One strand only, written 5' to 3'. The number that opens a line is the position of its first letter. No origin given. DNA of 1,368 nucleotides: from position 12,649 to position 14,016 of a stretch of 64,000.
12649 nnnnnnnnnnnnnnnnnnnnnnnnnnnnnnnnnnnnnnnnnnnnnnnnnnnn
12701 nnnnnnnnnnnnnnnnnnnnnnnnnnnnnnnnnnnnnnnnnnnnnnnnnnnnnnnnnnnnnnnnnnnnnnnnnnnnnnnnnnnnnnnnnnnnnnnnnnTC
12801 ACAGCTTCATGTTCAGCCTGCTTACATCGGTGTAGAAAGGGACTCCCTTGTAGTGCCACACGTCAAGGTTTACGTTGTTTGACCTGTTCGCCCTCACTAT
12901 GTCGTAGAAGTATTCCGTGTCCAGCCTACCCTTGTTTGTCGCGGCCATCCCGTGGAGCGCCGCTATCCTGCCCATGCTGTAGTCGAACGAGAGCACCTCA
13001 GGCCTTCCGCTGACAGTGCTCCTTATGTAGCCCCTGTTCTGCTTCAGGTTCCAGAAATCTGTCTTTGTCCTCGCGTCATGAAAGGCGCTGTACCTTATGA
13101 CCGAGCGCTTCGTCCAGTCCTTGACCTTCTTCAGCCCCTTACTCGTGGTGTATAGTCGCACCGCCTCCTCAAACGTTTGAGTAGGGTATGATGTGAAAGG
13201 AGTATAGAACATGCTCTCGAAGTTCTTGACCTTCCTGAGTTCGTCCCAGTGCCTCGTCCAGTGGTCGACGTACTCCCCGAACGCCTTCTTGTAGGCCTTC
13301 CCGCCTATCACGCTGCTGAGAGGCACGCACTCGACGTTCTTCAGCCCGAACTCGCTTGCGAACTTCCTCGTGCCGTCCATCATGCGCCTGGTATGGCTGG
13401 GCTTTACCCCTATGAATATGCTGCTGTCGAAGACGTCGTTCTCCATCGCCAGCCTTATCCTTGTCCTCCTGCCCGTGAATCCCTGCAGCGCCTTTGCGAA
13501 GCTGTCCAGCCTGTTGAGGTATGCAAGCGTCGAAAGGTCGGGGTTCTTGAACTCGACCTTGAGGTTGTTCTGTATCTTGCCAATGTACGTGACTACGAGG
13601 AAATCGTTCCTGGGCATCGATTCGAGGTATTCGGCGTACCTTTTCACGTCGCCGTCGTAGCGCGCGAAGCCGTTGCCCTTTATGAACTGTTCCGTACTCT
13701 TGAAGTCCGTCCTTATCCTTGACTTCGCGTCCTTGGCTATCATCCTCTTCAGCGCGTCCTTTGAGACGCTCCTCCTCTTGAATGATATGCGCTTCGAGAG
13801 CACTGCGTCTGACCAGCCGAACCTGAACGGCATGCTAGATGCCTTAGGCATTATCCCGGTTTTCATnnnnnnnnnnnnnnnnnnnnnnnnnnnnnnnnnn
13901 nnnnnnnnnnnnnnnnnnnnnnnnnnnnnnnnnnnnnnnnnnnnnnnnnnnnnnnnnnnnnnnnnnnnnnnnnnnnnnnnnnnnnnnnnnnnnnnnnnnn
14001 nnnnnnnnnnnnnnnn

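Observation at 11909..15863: Orphan three-gene cluster: 614-aa unknown + 355-aa unknown + ROK kinase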

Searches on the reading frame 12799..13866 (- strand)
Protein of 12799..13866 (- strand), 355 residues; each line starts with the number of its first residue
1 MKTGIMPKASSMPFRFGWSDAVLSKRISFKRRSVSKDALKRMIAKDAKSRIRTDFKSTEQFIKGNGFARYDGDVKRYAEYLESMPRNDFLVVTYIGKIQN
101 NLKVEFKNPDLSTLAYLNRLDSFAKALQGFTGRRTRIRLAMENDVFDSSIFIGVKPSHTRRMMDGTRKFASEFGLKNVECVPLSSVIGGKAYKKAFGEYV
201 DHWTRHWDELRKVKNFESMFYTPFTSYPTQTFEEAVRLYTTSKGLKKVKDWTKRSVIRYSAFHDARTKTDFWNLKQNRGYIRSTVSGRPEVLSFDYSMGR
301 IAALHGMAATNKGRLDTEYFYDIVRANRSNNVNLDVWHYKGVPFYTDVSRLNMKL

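Call 3: search_protein_families(library=pfam, proteins=[window:12799-13866:-], max_evalue=1)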
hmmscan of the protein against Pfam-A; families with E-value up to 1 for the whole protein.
window:12799-13866:- (355 aa): 2 families
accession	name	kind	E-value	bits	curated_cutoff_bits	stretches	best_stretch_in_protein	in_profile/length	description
PF05141.17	DIT1_PvcA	-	0.02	14.8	26.4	1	97-212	21-133/273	Pyoverdine/dityrosine biosynthesis protein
PF02552.22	CO_dh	-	0.23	11.7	21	0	142-172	102-132/168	CO dehydrogenase beta subunit/acetyl-CoA synthase epsilon subunit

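Call 4: search_protein_families(library=ncbifam, proteins=[window:12799-13866:-], max_evalue=1)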
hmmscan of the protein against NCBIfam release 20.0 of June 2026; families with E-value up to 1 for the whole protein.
window:12799-13866:- (355 aa): 1 family
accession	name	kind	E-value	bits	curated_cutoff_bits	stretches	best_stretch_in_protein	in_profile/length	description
NF006949.0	PRK09431.1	equivalog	0.15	10.6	499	1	152-219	141-208/554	asparagine synthase B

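Call 5: find_homologous_proteins(query=window:12799-13866:-, max_evalue=0.001)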
Query window:12799-13866:- (355 aa): 1 proteins with E <= 0.001 among 1042 candidates.
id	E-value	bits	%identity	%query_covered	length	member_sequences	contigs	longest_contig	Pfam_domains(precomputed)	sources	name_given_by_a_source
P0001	1.4e-237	806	100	100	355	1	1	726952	-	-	-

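Call 7: search_solved_structures(query=window:12799-13866:-, max_evalue=10, show_alignments=3)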
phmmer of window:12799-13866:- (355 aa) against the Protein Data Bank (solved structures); distinct sequences matched with E-value up to 10: 1.
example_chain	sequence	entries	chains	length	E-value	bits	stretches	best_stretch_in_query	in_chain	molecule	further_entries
3e59_A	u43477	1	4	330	0.69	12.6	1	74-186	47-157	Pyoverdine biosynthesis protein PvcA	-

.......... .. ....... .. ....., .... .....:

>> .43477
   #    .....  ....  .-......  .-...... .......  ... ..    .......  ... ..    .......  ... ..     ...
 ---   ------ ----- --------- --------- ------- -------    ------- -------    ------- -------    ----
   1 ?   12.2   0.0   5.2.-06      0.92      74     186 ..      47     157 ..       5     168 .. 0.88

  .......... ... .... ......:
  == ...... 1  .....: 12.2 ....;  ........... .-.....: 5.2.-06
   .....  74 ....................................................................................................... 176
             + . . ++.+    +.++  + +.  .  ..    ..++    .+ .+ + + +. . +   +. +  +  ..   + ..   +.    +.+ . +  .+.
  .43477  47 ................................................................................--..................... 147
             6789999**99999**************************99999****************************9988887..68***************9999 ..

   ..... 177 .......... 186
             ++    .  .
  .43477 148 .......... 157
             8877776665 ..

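Call 10: find_encoding_contigs(protein=window:12799-13866:-, flank=10000, max_places=6)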
Protein window:12799-13866:- (355 aa): no gene with exactly this product is on record in the collection.

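Call 11: find_related_loci(query=window:12799-13866:-, collection=genome_contigs, flank=10000)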
Query window:12799-13866:- (355 aa) in genome_contigs; peptide patterns used: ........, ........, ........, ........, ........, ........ (x = any residue, [..] = any of these).
61 stretches matched a pattern, but none encodes a relative of the query by tblastn (E <= 1e-3).

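Call 14: search_protein_representatives(protein=window:12799-13866:-)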
Query: 355 residues. Proteins with E-value up to 0.001 (for the whole library): 26; up to 1e-10: 24; up to 1e-30: 17. The best 26 are listed.
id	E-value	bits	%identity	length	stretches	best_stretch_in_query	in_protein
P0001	4.3e-238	805.6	100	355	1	1-355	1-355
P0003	2.3e-73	264.1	37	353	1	3-351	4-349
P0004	1.1e-71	258.5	40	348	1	10-346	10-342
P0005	8.5e-68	245.7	38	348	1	2-344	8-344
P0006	9.2e-59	216.1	36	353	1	1-350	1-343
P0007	2.4e-55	204.8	32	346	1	11-348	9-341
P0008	9.0e-54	199.6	33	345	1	3-348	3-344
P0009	1.5e-52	195.6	33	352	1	5-348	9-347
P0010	3.7e-51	191.1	32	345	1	4-343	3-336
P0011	1.0e-49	186.3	33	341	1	1-327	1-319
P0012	2.3e-49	185.1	31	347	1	11-347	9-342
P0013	5.3e-49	184.0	32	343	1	20-346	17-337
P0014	1.5e-47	179.1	35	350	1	23-330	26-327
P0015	2.8e-43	165.1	31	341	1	12-346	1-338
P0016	1.1e-41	160.0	29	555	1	6-345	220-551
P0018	6.0e-32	127.9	33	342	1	30-326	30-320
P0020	1.6e-24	103.5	27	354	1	38-326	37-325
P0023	9.1e-16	74.7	25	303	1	86-348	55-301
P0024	2.9e-14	69.7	28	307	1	91-325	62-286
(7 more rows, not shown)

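Call 16: search_solved_structures(query=A1, max_evalue=10, show_alignments=3)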
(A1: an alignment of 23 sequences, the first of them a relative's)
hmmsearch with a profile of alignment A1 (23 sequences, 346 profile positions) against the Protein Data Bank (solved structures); distinct sequences matched with E-value up to 10: 10.
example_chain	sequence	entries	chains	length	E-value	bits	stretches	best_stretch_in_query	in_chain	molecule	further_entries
9dh4_A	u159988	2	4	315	0.067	15.5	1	76-209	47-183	L-tyrosine/L-tryptophan isonitrile synthase family protein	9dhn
5h6i_A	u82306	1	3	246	0.068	15.4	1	154-220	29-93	Protein B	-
3e59_A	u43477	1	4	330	0.14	14.4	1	76-185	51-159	Pyoverdine biosynthesis protein PvcA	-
9dhm_A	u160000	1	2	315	0.15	14.3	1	77-209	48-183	L-tyrosine/L-tryptophan isonitrile synthase family protein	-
5y2g_A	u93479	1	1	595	0.27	13.5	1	153-219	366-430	Maltose-binding periplasmic protein,Protein B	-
3b6y_A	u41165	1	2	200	0.28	13.4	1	105-154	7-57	Gamma-interferon-inducible protein Ifi-16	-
3rlo_A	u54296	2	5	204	0.34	13.1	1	106-154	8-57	Gamma-interferon-inducible protein 16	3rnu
8oyy_A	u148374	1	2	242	0.34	13.1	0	153-229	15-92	De novo designed soluble GPCR-like protein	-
3rln_A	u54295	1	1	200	0.36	13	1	106-154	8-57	Gamma-interferon-inducible protein 16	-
8zen_B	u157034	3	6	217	0.51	12.6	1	26-104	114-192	Adr-2-binding protein 1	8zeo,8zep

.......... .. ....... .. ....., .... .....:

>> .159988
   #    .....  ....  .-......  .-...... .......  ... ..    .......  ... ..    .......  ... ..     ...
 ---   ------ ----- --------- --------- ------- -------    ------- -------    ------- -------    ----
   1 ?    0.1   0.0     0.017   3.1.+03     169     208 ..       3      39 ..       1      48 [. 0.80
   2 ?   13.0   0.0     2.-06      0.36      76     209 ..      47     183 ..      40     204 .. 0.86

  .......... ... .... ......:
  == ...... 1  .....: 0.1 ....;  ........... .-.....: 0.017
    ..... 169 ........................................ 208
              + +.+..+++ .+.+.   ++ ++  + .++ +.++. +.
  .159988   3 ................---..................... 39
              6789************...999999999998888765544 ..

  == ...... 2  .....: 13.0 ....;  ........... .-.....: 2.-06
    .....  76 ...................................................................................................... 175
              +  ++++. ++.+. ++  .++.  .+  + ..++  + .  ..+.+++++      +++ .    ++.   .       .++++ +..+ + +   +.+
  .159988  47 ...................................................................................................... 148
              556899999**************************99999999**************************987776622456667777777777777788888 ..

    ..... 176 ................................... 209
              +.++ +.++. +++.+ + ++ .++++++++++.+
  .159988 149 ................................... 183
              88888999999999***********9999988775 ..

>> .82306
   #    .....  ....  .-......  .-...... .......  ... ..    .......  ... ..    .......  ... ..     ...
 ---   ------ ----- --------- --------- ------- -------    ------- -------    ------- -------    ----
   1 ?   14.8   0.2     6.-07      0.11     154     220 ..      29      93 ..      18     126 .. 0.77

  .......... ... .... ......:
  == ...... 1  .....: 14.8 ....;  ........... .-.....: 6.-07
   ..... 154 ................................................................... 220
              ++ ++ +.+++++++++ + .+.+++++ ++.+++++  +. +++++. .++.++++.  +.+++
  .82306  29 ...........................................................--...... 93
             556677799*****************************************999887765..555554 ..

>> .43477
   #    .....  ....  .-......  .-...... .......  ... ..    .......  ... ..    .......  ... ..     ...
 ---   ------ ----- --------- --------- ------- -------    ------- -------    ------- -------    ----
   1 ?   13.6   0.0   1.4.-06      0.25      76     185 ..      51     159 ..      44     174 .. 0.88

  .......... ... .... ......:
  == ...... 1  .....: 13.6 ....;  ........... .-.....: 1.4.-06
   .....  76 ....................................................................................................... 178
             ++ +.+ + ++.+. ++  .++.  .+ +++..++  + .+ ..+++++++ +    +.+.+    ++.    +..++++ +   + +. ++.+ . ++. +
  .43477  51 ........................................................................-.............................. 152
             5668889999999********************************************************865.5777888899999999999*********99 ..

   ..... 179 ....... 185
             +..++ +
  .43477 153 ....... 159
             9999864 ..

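Call 17: search_protein_families(library=pfam, alignment_id=A1, max_evalue=1)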
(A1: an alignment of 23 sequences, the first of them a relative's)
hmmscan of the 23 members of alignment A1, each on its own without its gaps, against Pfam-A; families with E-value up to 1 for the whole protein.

A. member 1, P0001 (355 aa): 2 families
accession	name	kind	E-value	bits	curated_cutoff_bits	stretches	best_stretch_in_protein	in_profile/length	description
PF05141.17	DIT1_PvcA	-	0.02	14.8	26.4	1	97-212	21-133/273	Pyoverdine/dityrosine biosynthesis protein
PF02552.22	CO_dh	-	0.23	11.7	21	0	142-172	102-132/168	CO dehydrogenase beta subunit/acetyl-CoA synthase epsilon subunit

B. families by the number of members that match (of 23 scanned): 21 families
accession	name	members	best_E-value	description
PF05141.17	DIT1_PvcA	9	5.2e-05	Pyoverdine/dityrosine biosynthesis protein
PF13419.12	HAD_2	1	7.9e-24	Haloacid dehalogenase-like hydrolase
PF00702.32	Hydrolase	1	9.2e-18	haloacid dehalogenase-like hydrolase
PF13242.12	Hydrolase_like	1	3.5e-08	HAD-hyrolase-like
PF12710.13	HAD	1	5.3e-06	haloacid dehalogenase-like hydrolase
PF12689.13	Acid_PPase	1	0.014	Acid Phosphatase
PF19775.4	DUF6261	1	0.025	Family of unknown function (DUF6261)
PF02486.25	Rep_trans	1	0.037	Replication initiation factor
PF14131.11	DUF4298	1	0.038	Domain of unknown function (DUF4298)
PF23856.1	DUF7219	1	0.042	Family of unknown function (DUF7219)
PF07700.20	HNOB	1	0.055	Haem-NO-binding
PF12188.13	STAT2_C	1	0.061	Signal transducer and activator of transcription 2 C terminal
PF12836.13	HHH_3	1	0.07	Helix-hairpin-helix motif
PF09421.15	FRQ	1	0.075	Frequency clock protein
PF13752.12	DUF4165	1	0.08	Domain of unknown function (DUF4165)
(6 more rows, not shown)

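Call 19: find_homologous_proteins(query=A1, max_evalue=0.001)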
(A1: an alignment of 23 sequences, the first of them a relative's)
Query A1 (23 sequences) (355 aa, profile of the alignment): 2 proteins with E <= 0.001 among 6446 candidates.
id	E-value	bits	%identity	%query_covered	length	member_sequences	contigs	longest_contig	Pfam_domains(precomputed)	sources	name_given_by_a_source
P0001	8.3e-126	438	100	100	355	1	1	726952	-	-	-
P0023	2.9e-77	278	24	78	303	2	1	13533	-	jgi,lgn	-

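Call 23: predict_structure(alignment_id=A1)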
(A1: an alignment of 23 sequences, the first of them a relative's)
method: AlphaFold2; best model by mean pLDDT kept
length: 355 residues; sequences in the alignment: 23
mean_pLDDT: 94.9   pTM: 0.93
mean pLDDT of the five models: 94.9, 94.6, 94.5, 94.3, 94.0
residues with pLDDT >= 90: 325; 70-90: 25; 50-70: 4; < 50: 1
segments of 3 or more residues with pLDDT < 50: none
pLDDT, mean of each block of 10 residues (from residue 1): 70 95 97 98 96 97 97 97 98 95 96 98 98 98 95 91 96 98 96 98 97 92 95 98 98 97 96 95 94 93 95 94 93 96 95 77
secondary structure, 60 per line:
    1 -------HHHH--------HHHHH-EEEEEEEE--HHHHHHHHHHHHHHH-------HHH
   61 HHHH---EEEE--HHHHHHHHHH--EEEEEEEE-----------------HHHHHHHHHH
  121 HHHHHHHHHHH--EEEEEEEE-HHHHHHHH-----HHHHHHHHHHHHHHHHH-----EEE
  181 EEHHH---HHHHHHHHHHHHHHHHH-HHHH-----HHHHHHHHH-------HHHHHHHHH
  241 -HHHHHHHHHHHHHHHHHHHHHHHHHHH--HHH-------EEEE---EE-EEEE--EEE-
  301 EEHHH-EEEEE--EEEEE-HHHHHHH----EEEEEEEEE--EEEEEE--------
elements in order: H8-11 H20-24 E26-33 H36-50 H58-64 E68-71 H74-83 E86-93 H111-131 E134-141 H143-150 H156-172 E178-182 H189-205 H207-210 H216-224 H232-240 H242-268 E281-284 E291-294 E297-299 E307-311 E314-318 H320-326 E331-339 E342-347

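Call 26: fold_search(model_id=the predicted structure, library=pdb)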
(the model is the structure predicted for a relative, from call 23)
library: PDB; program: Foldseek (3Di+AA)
matches with E <= 10: 855; with E <= 0.001: 8
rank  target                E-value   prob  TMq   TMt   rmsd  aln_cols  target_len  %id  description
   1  3e59_B                5.3e-12  1.00  0.56  0.65  11.3       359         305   14  Crystal structure of the PvcA (PA2254) protein from Pseudomonas aeruginosa (released 2008-10-14)
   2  9dhm_B                9.6e-12  1.00  0.57  0.65   8.1       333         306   16  Crystal structure of PIsnA complexed with an isonitrile product (released 2025-07-16)
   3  9dh4_B                1.6e-11  1.00  0.55  0.61  10.6       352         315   15  Crystal structure of PIsnA complexed with L-Tyrosine (released 2025-07-16)
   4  9dhm_A                3.0e-11  1.00  0.57  0.65   9.3       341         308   14  Crystal structure of PIsnA complexed with an isonitrile product (released 2025-07-16)
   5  3e59_A                4.6e-11  1.00  0.56  0.64  10.6       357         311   14  Crystal structure of the PvcA (PA2254) protein from Pseudomonas aeruginosa (released 2008-10-14)
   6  3e59_D                4.8e-11  1.00  0.57  0.64   8.5       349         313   13  Crystal structure of the PvcA (PA2254) protein from Pseudomonas aeruginosa (released 2008-10-14)
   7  3e59_C                9.9e-11  1.00  0.56  0.65   7.3       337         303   14  Crystal structure of the PvcA (PA2254) protein from Pseudomonas aeruginosa (released 2008-10-14)
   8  9dh4_A                1.6e-10  1.00  0.58  0.65   9.6       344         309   14  Crystal structure of PIsnA complexed with L-Tyrosine (released 2025-07-16)
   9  3hzr_A                7.0e-03  0.75  0.25  0.24  14.4       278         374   10  Tryptophanyl-tRNA synthetase homolog from Entamoeba histolytica (released 2009-07-28)
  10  5ocd_A                8.4e-03  0.97  0.34  0.47   6.5       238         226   10  structure of a CDPS from Fluoribacter dumoffii (released 2018-08-01)
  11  3vgj_A                1.0e-02  0.63  0.27  0.27  12.8       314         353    8  Crystal of Plasmodium falciparum tyrosyl-tRNA synthetase (PfTyrRS)in complex with adenylate analog (released 2012-07-25)
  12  2j5b_A                1.1e-02  0.89  0.25  0.27  10.6       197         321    6  Structure of the Tyrosyl tRNA synthetase from Acanthamoeba polyphaga Mimivirus complexed with tyrosynol (released 2007-09-25)
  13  9j61_A                1.6e-02  0.87  0.29  0.41   7.3       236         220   12  Crystal structure of a cyclodipeptide synthase from Streptomyces sapporonensis (released 2024-12-04)
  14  7rot_B                1.6e-02  0.60  0.25  0.25  13.2       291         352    8  Plasmodium falciparum tyrosyl-tRNA synthetase, S234C mutant, in complex with ML901-Tyr (released 2022-06-08)
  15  2j5b_B                1.7e-02  0.80  0.24  0.26   6.7       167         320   10  Structure of the Tyrosyl tRNA synthetase from Acanthamoeba polyphaga Mimivirus complexed with tyrosynol (released 2007-09-25)
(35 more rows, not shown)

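Call 27: find_encoding_contigs(protein=P0003, flank=8000, max_places=3)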
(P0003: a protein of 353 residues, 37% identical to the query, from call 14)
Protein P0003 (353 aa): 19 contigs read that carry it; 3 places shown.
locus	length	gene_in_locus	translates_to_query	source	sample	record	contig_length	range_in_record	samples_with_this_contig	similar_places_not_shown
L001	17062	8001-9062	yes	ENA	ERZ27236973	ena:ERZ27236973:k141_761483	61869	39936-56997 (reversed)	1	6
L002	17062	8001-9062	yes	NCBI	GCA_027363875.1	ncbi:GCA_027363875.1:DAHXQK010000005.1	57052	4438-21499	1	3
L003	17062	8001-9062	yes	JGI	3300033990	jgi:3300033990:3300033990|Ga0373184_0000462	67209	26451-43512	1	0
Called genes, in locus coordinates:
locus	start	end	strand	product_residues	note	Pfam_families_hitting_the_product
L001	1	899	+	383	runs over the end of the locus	PF00873:ACR_tran (weak), PF02355:SecD_SecF_C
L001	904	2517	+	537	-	PF02355:SecD_SecF_C (faint)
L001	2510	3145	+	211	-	PF04981:NMD3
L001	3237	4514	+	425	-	-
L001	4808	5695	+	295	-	PF00480:ROK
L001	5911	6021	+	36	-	-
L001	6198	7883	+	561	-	-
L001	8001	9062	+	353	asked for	-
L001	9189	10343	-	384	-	PF05343:Peptidase_M42 (faint), PF04389:Peptidase_M28 (weak), PF01546:Peptidase_M20, PF07687:M20_dimer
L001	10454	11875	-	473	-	PF03951:Gln-synt_N, PF00120:Gln-synt_C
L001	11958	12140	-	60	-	-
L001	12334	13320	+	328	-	-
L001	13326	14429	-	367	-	PF01180:DHO_dh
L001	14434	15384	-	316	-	PF02729:OTCace_N, PF00185:OTCace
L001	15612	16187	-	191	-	PF02698:DUF218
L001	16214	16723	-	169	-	PF00411:Ribosomal_S11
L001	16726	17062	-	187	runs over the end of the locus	PF22421:SYY_C-terminal (weak), PF01479:S4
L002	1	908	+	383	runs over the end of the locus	PF00873:ACR_tran (weak), PF02355:SecD_SecF_C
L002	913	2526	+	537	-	PF02355:SecD_SecF_C (faint)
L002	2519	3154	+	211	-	PF04981:NMD3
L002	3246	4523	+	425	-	-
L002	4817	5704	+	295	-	PF00480:ROK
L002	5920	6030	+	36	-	-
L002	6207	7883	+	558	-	-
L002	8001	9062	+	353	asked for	-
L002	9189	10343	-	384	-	PF05343:Peptidase_M42 (faint), PF04389:Peptidase_M28 (weak), PF01546:Peptidase_M20, PF07687:M20_dimer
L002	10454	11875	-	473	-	PF03951:Gln-synt_N, PF00120:Gln-synt_C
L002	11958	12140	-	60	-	-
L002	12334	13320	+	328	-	-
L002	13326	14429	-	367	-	PF01180:DHO_dh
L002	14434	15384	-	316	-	PF02729:OTCace_N, PF00185:OTCace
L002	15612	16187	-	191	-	PF02698:DUF218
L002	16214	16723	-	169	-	PF00411:Ribosomal_S11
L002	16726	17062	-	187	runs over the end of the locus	PF22421:SYY_C-terminal (weak), PF01479:S4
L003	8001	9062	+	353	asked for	-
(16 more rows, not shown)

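Call 28: find_encoding_contigs(protein=P0023, flank=8000, max_places=3)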
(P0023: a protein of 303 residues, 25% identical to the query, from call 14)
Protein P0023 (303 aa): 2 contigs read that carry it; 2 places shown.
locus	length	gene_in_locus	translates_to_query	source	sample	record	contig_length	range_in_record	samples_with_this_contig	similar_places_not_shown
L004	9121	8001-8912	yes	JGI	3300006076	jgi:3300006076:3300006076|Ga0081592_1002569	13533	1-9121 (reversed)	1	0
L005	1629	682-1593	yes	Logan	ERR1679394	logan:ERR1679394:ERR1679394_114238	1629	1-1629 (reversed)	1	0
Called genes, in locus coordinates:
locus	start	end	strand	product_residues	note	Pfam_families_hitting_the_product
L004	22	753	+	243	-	-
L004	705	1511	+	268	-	-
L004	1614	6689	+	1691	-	PF03833:PolC_DP2_N, PF24844:PolC_DP2_central, PF24846:PolC_DP2_cat, PF14890:Intein_splicing, PF05204:Hom_end (faint), PF14528:LAGLIDADG_3, PF24846:PolC_DP2_cat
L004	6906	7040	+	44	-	-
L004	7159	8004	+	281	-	-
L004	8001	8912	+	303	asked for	-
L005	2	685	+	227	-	?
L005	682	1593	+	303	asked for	-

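Call 32: find_encoding_contigs(protein=P0004, flank=7000, max_places=1)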
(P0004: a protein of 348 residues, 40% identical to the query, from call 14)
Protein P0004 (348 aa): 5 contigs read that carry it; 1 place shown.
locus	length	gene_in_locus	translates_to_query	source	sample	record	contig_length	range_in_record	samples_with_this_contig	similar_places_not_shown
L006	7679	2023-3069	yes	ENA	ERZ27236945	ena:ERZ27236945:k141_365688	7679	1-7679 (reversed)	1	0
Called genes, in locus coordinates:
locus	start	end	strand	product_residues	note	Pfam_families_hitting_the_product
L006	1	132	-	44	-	?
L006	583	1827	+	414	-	-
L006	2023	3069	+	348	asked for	-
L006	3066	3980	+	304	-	PF00480:ROK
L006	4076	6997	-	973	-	PF13229:Beta_helix (weak), PF05048:NosD, PF13229:Beta_helix, PF05048:NosD, PF13229:Beta_helix, PF05048:NosD, PF13229:Beta_helix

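Call 33: find_encoding_contigs(protein=P0005, flank=7000, max_places=1)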
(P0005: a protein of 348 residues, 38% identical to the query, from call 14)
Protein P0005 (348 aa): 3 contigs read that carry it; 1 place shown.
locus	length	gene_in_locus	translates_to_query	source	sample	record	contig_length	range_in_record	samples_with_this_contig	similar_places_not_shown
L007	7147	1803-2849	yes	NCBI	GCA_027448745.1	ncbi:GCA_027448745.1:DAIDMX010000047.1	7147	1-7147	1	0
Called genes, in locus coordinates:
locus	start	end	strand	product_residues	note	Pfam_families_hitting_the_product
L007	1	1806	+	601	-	?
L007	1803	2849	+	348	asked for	-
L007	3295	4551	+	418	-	-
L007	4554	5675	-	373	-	PF00579:tRNA-synt_1b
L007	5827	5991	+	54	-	-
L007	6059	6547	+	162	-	-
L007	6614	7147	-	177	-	?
